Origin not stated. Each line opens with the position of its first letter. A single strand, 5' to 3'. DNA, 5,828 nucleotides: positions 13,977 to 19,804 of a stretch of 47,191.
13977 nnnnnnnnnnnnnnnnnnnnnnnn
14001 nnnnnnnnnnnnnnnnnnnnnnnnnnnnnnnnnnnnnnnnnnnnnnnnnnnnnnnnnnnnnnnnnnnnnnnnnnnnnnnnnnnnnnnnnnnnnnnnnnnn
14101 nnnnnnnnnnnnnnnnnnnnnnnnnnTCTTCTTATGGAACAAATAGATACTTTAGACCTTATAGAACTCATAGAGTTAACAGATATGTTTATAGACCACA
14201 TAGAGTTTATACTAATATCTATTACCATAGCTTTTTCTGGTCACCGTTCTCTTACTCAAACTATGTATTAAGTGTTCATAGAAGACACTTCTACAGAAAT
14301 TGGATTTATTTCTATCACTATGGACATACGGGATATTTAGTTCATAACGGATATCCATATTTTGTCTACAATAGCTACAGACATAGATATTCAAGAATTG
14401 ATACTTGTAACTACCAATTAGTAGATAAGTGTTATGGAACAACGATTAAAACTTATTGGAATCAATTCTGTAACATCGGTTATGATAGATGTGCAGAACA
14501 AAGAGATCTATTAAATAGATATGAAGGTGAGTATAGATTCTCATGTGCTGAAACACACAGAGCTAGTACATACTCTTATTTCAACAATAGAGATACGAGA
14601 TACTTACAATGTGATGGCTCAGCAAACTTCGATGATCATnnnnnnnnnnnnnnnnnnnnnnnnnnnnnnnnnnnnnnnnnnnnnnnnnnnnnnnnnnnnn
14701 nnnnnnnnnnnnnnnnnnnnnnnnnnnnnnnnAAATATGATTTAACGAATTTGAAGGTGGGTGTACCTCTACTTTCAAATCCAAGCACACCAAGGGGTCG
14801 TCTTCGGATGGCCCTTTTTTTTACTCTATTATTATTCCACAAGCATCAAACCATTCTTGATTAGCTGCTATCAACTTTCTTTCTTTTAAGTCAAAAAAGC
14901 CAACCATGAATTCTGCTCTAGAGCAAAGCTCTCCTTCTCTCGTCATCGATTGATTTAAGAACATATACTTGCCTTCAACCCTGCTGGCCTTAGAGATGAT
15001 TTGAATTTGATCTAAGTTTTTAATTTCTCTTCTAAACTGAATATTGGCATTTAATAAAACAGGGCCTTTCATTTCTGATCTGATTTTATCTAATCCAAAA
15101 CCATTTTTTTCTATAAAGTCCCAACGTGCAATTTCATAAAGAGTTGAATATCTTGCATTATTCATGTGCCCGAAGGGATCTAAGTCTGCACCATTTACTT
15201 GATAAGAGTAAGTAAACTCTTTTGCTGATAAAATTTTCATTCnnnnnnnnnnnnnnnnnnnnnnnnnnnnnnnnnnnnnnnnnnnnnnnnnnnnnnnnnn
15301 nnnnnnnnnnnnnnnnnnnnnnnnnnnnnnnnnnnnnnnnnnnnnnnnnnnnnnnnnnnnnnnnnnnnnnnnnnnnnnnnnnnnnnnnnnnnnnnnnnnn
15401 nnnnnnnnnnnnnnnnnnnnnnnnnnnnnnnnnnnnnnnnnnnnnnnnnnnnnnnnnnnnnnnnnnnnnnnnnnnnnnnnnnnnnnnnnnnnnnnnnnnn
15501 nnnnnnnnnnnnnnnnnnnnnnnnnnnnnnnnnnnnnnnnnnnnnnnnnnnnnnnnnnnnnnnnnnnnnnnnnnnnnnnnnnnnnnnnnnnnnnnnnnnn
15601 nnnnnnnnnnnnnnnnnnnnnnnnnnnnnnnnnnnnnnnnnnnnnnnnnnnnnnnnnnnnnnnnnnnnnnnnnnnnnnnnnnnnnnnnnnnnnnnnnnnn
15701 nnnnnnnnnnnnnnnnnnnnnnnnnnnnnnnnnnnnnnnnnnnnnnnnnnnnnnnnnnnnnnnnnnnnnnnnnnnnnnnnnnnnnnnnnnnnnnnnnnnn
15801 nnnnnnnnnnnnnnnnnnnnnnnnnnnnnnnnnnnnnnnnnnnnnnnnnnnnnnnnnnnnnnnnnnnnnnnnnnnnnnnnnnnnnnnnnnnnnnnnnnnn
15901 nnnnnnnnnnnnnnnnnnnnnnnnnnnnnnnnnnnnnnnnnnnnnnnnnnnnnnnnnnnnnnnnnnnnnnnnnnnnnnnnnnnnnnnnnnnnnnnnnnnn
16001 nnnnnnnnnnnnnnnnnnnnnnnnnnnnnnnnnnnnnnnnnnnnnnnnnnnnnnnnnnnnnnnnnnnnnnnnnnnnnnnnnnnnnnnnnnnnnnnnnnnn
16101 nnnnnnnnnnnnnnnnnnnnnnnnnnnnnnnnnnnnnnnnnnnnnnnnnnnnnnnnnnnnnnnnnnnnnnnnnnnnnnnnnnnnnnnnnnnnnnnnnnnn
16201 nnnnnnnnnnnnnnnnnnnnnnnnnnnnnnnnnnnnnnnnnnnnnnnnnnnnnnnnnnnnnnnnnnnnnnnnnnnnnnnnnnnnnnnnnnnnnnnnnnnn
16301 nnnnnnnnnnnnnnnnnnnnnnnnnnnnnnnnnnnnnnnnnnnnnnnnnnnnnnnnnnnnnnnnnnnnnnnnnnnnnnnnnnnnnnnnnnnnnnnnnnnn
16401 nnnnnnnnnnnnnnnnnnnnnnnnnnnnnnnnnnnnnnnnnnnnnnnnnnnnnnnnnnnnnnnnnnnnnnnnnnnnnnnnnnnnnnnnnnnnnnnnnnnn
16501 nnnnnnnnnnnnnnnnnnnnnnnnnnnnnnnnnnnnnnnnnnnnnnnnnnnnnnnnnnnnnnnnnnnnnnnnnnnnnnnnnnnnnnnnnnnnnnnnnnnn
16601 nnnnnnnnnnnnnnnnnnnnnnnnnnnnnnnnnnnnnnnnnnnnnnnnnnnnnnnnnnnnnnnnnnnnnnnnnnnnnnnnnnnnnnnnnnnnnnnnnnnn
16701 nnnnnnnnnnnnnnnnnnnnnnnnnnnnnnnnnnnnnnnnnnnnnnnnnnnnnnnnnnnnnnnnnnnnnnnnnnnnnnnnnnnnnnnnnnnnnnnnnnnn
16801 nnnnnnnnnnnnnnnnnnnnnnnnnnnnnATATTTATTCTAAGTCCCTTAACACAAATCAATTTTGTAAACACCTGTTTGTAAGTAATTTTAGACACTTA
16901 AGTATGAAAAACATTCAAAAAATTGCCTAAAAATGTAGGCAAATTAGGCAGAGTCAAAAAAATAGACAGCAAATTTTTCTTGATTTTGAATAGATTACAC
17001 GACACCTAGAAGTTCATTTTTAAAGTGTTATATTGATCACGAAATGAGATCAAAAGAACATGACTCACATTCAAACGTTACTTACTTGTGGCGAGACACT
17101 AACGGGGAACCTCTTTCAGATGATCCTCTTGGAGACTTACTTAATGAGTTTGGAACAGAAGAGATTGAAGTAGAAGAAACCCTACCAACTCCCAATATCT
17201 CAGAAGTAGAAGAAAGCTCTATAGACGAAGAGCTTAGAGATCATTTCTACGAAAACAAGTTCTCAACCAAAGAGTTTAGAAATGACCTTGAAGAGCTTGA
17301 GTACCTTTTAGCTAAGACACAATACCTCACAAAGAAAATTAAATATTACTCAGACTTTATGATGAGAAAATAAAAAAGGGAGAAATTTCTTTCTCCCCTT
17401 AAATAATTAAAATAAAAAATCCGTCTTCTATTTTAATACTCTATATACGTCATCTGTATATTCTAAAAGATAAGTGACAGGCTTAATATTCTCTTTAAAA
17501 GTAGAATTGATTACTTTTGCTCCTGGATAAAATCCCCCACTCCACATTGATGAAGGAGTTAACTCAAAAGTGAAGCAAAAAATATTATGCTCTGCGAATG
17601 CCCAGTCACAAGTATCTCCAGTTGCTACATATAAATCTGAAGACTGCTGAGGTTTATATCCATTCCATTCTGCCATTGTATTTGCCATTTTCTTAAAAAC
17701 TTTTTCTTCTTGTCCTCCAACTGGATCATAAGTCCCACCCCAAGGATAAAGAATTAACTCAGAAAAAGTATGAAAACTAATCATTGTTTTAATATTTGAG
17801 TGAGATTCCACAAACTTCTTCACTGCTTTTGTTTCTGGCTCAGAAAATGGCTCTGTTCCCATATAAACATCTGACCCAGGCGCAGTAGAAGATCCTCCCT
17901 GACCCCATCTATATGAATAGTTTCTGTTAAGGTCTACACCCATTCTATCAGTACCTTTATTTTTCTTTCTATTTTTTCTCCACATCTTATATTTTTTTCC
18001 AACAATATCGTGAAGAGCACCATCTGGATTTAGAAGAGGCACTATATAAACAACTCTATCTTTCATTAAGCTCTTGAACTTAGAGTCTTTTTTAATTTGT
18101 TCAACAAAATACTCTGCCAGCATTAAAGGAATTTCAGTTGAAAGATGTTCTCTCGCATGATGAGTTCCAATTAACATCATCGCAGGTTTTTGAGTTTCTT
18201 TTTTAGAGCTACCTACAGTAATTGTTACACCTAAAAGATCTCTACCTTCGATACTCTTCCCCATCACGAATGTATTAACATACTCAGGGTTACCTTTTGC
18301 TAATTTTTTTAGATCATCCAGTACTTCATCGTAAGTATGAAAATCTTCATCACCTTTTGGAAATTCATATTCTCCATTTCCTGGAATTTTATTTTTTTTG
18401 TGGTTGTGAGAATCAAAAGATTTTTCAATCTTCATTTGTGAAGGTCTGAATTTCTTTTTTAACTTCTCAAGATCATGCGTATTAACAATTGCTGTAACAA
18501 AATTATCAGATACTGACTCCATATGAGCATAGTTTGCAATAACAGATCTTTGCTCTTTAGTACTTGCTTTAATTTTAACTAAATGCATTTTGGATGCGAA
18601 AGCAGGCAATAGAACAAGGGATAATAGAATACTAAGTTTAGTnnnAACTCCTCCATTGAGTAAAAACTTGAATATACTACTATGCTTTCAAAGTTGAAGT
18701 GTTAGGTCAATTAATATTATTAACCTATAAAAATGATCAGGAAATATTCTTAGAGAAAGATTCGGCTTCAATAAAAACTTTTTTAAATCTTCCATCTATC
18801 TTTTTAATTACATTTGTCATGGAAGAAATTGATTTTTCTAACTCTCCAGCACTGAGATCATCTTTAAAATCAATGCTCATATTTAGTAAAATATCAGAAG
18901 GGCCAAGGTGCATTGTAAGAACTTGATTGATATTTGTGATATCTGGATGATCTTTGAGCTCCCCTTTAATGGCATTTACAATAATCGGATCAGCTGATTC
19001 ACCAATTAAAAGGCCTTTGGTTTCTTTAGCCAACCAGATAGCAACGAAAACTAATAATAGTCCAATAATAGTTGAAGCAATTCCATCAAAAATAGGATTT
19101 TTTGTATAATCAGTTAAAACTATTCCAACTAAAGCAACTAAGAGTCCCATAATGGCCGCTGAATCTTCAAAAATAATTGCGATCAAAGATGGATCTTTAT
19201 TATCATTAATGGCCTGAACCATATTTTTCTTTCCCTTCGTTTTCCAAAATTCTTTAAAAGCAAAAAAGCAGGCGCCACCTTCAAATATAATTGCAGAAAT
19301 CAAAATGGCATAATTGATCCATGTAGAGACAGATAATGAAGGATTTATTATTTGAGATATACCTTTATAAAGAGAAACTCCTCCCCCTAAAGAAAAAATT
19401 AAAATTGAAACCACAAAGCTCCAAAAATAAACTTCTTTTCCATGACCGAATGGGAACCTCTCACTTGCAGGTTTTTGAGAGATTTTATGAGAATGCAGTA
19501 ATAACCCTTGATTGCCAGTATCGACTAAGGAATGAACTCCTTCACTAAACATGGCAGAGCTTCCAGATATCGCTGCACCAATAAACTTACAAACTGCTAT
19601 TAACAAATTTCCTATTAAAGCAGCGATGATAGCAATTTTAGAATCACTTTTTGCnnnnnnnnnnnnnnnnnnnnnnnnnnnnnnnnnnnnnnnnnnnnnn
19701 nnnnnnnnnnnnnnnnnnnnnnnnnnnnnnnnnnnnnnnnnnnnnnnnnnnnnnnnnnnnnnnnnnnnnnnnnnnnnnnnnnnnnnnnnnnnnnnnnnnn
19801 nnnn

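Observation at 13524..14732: Secreted protein with RS/TP-type 12-residue tandem repeats, a Tyr/His/Arg aromatic block, a 6-Cys module and an Asp/Tyr acidic tail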

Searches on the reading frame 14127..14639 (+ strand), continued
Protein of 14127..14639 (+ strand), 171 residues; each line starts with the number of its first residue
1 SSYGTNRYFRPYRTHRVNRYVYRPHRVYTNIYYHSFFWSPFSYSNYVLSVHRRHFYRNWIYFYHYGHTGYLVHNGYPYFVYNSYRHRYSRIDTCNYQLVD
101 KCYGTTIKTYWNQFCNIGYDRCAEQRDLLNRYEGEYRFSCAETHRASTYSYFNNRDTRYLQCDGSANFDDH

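Call 57: fold_search(model_id=the predicted structure, library=viral)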
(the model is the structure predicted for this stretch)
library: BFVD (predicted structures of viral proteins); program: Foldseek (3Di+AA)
matches with E <= 10: 570; with E <= 0.001: 0
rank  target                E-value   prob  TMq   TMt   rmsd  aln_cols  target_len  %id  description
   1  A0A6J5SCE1            1.1e-02  1.00  0.27  0.12   4.4        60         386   17  Uncharacterized protein [uncultured Caudovirales phage]
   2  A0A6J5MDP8            3.2e-02  0.51  0.26  0.06  11.8       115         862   12  Uncharacterized protein [uncultured Caudovirales phage]
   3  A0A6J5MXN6            7.0e-02  0.98  0.25  0.81   2.2        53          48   17  Uncharacterized protein [uncultured Caudovirales phage]
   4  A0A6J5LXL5            9.1e-02  0.44  0.28  0.09  12.2       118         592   14  Uncharacterized protein [uncultured Caudovirales phage]
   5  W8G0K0                1.3e-01  0.54  0.22  0.46   7.2        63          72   19  (no name in the UniProt tables at hand)
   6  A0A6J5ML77            1.5e-01  0.23  0.24  0.09  14.1       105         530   13  Uncharacterized protein [uncultured Caudovirales phage]
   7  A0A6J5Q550            2.1e-01  0.77  0.24  0.69   3.9        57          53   12  Uncharacterized protein [uncultured Caudovirales phage]
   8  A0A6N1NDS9            2.4e-01  0.47  0.24  0.28   4.7        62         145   16  Mg347 protein [Tupanvirus deep ocean]
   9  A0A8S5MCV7            2.8e-01  0.08  0.19  0.12  11.5       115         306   13  Uncharacterized protein [Siphoviridae sp. ctDyb2]
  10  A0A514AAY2            3.1e-01  0.35  0.25  0.08   9.2        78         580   10  (no name in the UniProt tables at hand)
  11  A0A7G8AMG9            3.1e-01  0.21  0.21  0.17   5.4        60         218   15  (no name in the UniProt tables at hand)
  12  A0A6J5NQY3            3.4e-01  0.13  0.20  0.38   6.2        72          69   14  Uncharacterized protein [uncultured Caudovirales phage]
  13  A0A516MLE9            3.4e-01  0.09  0.18  0.27  13.3       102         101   10  (no name in the UniProt tables at hand)
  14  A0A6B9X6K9            3.8e-01  0.11  0.22  0.26  16.0       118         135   10  Uncharacterized protein [Escherichia phage atuna]
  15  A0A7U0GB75            4.1e-01  0.20  0.18  0.45   5.0        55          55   11  (no name in the UniProt tables at hand)
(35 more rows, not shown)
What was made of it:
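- On Any protein of known 3-D structure: BFVD gave a best E of 0.011 over 60 columns to an uncharacterised protein (call 57).
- The best BFVD match has E = 0.011 over 60 columns to an uncharacterised protein (call 57).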

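Call 71: find_encoding_contigs(protein=P0075, flank=6000, max_places=2)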
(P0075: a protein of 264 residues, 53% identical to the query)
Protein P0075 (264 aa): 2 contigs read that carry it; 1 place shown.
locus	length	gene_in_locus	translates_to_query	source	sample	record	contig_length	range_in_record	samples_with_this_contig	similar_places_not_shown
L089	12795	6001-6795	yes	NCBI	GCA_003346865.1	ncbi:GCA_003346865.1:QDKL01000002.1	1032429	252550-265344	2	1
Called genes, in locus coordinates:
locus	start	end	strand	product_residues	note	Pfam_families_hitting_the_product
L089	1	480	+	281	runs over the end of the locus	PF13509:S1_2, PF17783:WHD_CvfB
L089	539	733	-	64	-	PF00313:CSD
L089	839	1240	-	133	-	PF01230:HIT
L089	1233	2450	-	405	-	PF01266:DAO (faint), PF03486:HI0933_like, PF07992:Pyr_redox_2 (weak), PF13450:NAD_binding_8 (weak), PF22780:HI0933_like_1st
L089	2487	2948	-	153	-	PF04940:BLUF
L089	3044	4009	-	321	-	PF10503:Esterase_PHB (weak), PF02230:Abhydrolase_2 (weak)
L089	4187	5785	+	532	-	PF00005:ABC_tran, PF02463:SMC_N (faint), PF13304:AAA_21 (faint), PF12848:ABC_tran_Xtn, PF00005:ABC_tran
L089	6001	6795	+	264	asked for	-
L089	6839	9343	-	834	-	PF02687:FtsX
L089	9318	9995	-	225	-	PF00005:ABC_tran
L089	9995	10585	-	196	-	PF25182:NonGDSL (weak), PF00657:Lipase_GDSL, PF13472:Lipase_GDSL_2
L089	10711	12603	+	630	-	PF00270:DEAD, PF04851:ResIII (faint), PF00271:Helicase_C, PF16124:RecQ_Zn_bind, PF09382:RQC, PF00570:HRDC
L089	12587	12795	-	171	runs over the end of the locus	-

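Call 72: find_encoding_contigs(protein=P0059, flank=6000, max_places=2)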
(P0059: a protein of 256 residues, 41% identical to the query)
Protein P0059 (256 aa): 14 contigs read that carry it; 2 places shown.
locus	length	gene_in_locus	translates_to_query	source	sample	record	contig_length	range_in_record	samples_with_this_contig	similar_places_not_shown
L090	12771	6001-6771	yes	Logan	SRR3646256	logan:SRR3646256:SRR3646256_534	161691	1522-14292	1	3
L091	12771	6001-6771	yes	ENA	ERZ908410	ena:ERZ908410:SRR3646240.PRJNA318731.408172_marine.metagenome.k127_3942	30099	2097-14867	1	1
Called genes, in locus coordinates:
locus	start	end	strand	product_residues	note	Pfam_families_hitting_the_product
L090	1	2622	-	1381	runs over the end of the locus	?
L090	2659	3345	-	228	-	-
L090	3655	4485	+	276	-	-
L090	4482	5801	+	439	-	-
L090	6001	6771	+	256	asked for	-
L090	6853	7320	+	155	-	-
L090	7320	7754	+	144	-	-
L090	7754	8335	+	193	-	PF01551:Peptidase_M23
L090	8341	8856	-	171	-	PF00571:CBS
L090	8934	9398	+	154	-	PF04073:tRNA_edit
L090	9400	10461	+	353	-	PF03193:RsgA_GTPase (faint), PF00005:ABC_tran, PF13304:AAA_21 (faint), PF08402:TOBE_2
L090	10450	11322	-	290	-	PF00126:HTH_1, PF03466:LysR_substrate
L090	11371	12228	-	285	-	PF00126:HTH_1, PF03466:LysR_substrate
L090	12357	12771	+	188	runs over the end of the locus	PF04264:YceI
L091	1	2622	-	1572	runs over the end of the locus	?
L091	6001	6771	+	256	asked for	-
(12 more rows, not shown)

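Call 75: search_protein_families(library=pfam, proteins=[P0114, P0117, P0057, P0074, P0029, P0115, P0118, P0129, P0170], max_evalue=10)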
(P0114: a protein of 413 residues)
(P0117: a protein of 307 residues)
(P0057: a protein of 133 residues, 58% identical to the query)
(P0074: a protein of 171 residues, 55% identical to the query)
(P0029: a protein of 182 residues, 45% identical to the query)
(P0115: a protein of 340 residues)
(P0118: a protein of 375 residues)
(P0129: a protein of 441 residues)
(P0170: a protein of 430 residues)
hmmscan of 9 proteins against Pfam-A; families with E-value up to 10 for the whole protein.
P0114 (413 aa): 0 families

P0117 (307 aa): 0 families

P0057 (133 aa): 0 families

P0074 (171 aa): 1 family
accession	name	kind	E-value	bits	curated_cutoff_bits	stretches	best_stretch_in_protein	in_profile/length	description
PF14866.13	Scorpion_toxin_alpha-beta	-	1.1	10.1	27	0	123-144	31-49/55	Long chain scorpion toxin, cysteine-stabilized alpha/beta domain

P0029 (182 aa): 0 families

P0115 (340 aa): 1 family
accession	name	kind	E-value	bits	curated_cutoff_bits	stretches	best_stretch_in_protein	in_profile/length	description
PF22251.1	PFF1_TM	-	0.46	10.4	32.3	1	3-103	107-211/300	Vacuolar membrane protease, transmembrane domain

P0118 (375 aa): 0 families

P0129 (441 aa): 3 families
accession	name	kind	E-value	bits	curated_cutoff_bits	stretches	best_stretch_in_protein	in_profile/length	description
PF15240.11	Pro-rich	-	6.9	7.4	30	1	36-155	48-165/175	Proline-rich protein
PF09531.15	Ndc1_Nup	-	8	5.5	29.8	1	64-134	354-452/607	Nucleoporin protein Ndc1-Nup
PF03153.18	TFIIA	-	8.3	6.7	36.2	0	53-166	148-260/415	Transcription factor IIA, alpha/beta subunit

P0170 (430 aa): 0 families

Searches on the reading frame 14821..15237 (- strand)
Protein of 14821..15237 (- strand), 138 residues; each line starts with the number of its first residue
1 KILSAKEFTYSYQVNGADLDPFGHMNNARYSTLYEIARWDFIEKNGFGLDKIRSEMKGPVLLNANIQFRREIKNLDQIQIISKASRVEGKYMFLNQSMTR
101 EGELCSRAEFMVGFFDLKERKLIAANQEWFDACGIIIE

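Call 13: search_protein_families(library=pfam, proteins=[window:14821-15237:-], max_evalue=0.001)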
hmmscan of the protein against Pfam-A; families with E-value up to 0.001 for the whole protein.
window:14821-15237:- (138 aa): 3 families
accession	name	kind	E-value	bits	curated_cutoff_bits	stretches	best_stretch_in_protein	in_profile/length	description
PF13279.12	4HBT_2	-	1.6e-22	80.7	25.5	1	17-123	4-112/122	Thioesterase-like superfamily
PF20791.3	Acyl-ACP_TE_C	-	2.3e-08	34.6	21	1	7-105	7-92/101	Acyl-ACP thioesterase C-terminal domain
PF03061.28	4HBT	-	5.6e-08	33.4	20.6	1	22-103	1-75/79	Thioesterase superfamily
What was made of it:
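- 14821..15240 (-): Context marker: convergent 4HBT-type thioesterase gene. Pfam 4HBT_2, E = 1.6e-22 (call 13).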

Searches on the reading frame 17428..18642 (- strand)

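Call 13: search_protein_families(library=pfam, proteins=[window:17428-18642:-], max_evalue=0.001)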
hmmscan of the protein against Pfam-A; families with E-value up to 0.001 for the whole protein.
window:17428-18642:- (404 aa): 1 family
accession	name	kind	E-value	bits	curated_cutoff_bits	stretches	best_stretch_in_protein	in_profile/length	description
PF00246.29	Peptidase_M14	-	1.7e-66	225.2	21.6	1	110-386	4-284/286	Zinc carboxypeptidase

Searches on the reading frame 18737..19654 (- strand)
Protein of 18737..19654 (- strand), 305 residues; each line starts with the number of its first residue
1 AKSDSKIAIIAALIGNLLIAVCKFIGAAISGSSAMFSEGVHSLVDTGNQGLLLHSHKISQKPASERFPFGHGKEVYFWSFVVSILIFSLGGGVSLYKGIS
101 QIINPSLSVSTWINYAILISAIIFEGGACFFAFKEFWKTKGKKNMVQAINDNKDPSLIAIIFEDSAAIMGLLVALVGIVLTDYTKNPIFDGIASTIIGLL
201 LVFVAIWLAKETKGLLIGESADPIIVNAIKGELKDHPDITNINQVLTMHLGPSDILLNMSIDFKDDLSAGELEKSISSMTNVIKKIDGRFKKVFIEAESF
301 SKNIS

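Call 13: search_protein_families(library=pfam, proteins=[window:18737-19654:-], max_evalue=0.001)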
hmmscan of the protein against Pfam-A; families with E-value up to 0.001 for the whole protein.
window:18737-19654:- (305 aa): 1 family
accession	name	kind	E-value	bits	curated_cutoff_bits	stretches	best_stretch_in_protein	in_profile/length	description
PF01545.26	Cation_efflux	-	1.9e-37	129.4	26.6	1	9-213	1-194/198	Cation efflux family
